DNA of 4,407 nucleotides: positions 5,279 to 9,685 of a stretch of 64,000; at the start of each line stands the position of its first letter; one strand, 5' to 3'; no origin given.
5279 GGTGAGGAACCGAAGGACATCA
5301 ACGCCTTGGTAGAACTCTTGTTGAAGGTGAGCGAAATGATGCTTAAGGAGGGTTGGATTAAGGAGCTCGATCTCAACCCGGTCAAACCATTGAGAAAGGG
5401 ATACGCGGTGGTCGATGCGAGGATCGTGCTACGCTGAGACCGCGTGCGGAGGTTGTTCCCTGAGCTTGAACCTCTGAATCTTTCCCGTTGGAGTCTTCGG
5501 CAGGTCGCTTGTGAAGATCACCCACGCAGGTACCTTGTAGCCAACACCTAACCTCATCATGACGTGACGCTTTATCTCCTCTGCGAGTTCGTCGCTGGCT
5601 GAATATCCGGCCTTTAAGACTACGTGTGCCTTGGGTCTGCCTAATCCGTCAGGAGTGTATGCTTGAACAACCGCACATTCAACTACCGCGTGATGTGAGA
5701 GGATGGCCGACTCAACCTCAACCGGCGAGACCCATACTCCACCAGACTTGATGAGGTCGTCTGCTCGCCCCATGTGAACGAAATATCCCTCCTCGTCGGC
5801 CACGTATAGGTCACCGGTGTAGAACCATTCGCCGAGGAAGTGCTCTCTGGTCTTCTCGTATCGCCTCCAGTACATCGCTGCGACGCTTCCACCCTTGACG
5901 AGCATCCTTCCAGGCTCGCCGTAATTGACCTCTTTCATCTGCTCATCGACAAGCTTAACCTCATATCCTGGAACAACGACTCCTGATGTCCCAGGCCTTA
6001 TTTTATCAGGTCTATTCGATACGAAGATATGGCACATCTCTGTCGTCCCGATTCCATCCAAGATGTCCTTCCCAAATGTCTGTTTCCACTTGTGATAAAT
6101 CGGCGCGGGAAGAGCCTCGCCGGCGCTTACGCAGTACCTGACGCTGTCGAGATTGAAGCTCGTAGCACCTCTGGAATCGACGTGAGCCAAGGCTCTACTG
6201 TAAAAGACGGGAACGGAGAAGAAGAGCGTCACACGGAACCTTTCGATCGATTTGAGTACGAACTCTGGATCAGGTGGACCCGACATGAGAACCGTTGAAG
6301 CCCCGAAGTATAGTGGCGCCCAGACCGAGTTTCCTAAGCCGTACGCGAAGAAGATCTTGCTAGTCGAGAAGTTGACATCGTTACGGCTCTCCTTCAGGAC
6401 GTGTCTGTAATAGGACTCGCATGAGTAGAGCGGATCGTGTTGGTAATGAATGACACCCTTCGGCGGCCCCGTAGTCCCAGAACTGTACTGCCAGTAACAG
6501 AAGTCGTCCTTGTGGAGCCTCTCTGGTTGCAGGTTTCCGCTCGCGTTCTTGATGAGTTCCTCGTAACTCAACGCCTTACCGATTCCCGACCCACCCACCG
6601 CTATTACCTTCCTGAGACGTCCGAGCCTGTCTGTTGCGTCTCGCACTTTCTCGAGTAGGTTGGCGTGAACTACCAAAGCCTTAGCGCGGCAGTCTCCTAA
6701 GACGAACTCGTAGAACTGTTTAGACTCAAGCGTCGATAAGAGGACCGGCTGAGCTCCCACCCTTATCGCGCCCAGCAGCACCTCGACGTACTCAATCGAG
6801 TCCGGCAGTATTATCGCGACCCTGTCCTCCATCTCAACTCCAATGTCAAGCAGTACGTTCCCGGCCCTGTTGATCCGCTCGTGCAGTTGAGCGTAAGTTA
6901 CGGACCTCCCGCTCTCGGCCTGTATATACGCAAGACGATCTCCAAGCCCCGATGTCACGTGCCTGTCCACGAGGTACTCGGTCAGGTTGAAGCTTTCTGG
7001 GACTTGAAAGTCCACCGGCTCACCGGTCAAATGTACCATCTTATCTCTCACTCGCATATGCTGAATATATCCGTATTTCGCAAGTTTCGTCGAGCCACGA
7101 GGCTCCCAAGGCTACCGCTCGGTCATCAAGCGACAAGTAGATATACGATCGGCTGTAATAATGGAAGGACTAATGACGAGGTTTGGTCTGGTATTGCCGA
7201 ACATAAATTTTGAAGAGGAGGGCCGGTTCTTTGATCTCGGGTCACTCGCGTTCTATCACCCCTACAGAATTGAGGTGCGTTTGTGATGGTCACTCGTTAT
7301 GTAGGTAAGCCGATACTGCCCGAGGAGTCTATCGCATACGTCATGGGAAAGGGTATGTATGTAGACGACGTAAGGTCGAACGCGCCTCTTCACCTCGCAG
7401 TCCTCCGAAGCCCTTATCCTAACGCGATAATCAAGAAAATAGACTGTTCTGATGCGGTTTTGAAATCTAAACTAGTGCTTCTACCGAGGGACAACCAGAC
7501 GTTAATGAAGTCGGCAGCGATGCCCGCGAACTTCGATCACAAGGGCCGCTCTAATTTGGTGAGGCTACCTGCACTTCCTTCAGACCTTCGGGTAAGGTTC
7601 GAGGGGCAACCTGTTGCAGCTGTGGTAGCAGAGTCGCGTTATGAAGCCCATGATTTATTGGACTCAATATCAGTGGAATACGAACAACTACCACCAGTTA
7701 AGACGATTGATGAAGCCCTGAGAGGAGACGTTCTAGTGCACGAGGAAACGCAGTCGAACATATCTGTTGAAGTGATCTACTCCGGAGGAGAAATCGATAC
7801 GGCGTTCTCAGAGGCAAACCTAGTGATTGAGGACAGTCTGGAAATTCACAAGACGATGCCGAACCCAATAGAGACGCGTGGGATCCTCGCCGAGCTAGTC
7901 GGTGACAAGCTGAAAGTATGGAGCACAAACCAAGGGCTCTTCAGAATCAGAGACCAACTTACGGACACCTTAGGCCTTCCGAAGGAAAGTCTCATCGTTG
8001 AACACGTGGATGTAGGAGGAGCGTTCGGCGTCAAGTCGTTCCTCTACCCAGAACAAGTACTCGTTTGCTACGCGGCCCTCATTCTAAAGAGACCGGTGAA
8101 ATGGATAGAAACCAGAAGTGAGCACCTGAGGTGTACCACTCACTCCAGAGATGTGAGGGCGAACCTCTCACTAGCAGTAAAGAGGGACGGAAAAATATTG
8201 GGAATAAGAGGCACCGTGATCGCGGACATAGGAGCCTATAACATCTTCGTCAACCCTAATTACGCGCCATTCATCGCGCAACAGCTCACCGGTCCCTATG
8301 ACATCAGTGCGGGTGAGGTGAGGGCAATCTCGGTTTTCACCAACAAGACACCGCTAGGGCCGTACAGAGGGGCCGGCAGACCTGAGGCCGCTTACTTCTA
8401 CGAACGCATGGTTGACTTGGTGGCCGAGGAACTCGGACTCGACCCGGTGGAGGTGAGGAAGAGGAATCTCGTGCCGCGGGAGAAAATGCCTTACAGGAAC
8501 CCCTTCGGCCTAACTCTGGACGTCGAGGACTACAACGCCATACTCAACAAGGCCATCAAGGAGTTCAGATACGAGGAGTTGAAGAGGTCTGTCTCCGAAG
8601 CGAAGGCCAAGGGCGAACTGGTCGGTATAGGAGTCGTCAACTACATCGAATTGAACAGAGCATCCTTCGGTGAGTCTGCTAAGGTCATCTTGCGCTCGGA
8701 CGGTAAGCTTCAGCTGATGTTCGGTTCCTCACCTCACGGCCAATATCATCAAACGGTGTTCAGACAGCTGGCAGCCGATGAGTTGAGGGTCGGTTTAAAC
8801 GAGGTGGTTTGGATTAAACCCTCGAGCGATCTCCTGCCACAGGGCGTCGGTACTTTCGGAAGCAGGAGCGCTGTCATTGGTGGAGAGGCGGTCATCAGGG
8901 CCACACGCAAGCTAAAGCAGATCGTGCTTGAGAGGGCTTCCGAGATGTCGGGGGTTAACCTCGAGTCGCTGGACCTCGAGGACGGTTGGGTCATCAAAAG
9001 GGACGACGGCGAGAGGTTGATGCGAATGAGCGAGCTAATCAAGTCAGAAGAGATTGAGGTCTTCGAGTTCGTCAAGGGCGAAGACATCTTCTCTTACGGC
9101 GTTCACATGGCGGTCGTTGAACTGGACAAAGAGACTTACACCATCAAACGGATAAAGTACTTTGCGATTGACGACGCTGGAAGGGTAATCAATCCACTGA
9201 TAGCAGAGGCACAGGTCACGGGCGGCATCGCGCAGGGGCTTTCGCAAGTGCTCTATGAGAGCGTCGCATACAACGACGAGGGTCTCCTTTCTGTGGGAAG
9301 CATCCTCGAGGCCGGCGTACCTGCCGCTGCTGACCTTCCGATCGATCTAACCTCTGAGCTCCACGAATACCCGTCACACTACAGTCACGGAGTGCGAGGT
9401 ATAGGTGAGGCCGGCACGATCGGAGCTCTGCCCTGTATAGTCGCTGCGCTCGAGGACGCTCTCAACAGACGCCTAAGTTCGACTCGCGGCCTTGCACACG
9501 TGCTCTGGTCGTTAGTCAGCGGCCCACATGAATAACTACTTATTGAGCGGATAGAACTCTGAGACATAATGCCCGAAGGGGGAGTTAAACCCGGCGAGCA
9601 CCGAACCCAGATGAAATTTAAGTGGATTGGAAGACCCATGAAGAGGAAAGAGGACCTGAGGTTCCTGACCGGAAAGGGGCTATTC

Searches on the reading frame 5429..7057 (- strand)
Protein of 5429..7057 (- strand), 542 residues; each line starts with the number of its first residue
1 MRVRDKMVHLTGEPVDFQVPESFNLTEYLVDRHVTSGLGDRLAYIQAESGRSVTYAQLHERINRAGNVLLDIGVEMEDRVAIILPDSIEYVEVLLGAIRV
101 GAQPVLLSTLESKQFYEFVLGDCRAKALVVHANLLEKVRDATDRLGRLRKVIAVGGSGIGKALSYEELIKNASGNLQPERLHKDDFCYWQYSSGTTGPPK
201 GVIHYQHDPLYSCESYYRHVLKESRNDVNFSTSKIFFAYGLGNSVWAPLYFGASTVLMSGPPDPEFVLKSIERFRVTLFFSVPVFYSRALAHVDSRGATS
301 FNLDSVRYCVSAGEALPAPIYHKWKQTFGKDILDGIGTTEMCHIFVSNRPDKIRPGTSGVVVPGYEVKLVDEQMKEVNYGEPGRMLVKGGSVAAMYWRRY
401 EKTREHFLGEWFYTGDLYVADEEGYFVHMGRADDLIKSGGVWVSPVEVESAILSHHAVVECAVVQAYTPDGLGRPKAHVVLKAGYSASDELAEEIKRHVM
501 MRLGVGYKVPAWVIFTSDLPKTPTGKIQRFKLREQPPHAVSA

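Call 51: search_protein_families(library=pfam, proteins=[window:5429-7057:-], max_evalue=0.000001)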
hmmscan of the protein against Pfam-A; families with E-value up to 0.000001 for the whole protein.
window:5429-7057:- (542 aa): 2 families
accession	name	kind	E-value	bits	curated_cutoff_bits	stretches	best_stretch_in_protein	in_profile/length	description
PF00501.34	AMP-binding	-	7.8e-79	265.7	29.9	1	38-397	8-384/384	AMP-binding enzyme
PF13193.12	AMP-binding_C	-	2.5e-16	60.8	24.5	1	447-526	1-76/76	AMP-binding enzyme C-terminal domain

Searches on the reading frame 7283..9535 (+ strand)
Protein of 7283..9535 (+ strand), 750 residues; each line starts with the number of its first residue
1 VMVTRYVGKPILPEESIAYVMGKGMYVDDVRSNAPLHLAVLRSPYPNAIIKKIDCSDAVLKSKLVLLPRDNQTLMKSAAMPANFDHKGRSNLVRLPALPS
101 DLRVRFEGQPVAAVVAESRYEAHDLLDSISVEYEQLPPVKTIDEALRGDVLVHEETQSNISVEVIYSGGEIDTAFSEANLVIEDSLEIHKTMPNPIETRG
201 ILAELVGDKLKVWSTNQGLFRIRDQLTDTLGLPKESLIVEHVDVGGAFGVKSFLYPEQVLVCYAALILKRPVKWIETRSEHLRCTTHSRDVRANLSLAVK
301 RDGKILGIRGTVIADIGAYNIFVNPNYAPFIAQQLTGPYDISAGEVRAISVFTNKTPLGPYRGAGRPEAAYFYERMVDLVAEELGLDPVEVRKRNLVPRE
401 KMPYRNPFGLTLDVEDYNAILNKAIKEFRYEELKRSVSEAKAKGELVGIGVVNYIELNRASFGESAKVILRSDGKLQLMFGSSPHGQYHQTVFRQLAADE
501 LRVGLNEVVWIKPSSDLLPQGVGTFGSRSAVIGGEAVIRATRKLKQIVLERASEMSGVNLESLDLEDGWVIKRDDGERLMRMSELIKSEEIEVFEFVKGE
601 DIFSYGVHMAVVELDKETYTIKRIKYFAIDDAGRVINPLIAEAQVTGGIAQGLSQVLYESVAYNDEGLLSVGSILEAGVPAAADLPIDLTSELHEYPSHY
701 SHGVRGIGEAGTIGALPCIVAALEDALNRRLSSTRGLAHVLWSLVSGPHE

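Call 51: search_protein_families(library=pfam, proteins=[window:7283-9535:+], max_evalue=0.000001)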
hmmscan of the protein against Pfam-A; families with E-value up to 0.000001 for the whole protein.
window:7283-9535:+ (750 aa): 3 families
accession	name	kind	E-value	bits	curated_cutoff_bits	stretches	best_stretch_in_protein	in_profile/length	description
PF02738.23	MoCoBD_1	-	8.8e-71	238.3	27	1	152-396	1-244/244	Molybdopterin cofactor-binding domain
PF20256.3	MoCoBD_2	-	5.3e-60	203.8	27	1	424-686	2-283/283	Molybdopterin cofactor-binding domain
PF01315.27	Ald_Xan_dh_C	-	5.1e-16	59.4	31.3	1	22-137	2-110/110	Aldehyde oxidase and xanthine dehydrogenase, a/b hammerhead domain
